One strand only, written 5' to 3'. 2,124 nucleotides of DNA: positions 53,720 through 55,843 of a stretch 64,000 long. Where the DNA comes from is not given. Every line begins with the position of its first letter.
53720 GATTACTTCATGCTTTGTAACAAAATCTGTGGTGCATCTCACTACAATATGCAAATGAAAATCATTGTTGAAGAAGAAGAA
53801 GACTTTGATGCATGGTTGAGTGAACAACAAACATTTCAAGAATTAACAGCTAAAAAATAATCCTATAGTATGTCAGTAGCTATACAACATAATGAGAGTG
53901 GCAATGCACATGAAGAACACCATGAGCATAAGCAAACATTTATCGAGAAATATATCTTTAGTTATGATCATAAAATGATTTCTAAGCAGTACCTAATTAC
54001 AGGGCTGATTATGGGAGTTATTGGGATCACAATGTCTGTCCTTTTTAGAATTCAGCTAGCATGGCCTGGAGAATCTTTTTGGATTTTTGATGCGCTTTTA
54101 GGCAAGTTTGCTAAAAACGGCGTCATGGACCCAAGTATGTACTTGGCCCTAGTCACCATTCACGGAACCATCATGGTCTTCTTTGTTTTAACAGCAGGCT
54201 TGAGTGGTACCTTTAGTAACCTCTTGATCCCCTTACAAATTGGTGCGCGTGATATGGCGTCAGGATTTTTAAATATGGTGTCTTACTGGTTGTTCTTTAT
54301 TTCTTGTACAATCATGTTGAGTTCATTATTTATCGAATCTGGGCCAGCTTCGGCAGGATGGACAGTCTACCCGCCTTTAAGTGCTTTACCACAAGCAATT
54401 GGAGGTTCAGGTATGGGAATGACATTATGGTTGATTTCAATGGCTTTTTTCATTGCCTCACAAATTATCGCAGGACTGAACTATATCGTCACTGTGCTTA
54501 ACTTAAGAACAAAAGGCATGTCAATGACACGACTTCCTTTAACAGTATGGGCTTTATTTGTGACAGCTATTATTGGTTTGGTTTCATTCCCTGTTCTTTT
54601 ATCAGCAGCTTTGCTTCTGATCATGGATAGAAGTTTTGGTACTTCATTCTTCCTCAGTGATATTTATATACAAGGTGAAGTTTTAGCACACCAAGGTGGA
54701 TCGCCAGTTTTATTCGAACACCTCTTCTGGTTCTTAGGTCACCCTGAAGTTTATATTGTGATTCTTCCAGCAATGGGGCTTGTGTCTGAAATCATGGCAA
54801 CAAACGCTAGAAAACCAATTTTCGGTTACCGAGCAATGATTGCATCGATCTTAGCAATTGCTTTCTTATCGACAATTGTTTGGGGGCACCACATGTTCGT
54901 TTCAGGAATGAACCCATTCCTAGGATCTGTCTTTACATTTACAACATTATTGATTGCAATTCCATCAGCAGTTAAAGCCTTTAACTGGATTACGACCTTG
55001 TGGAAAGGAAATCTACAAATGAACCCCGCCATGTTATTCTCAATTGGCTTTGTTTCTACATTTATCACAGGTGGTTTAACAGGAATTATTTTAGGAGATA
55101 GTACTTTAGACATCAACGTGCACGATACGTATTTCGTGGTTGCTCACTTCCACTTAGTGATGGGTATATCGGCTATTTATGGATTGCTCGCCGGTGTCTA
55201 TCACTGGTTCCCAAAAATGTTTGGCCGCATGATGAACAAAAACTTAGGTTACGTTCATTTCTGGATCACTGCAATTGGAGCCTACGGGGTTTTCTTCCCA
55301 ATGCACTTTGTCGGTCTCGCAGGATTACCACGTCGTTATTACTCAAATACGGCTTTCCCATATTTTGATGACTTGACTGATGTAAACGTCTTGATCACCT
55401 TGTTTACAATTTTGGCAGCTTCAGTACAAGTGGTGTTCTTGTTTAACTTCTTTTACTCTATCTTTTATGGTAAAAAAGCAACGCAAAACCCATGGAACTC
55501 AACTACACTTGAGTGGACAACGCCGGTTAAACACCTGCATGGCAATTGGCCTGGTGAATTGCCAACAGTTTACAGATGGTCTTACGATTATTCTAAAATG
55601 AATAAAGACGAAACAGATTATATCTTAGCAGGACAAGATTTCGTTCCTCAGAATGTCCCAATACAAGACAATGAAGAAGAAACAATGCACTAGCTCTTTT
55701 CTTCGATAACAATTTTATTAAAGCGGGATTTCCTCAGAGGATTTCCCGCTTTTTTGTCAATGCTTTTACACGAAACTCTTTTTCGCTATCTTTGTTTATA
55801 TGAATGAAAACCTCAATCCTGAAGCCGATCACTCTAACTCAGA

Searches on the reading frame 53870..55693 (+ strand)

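Call 7: search_protein_families(library=pfam, proteins=[window:53870-55693:+], max_evalue=0.01)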
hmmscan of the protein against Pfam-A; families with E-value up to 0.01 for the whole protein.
window:53870-55693:+ (607 aa): 1 family
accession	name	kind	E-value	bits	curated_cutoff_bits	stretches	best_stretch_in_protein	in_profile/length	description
PF00115.25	COX1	-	5.7e-140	467.5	34.8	1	37-512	2-433/436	Cytochrome C and Quinol oxidase polypeptide I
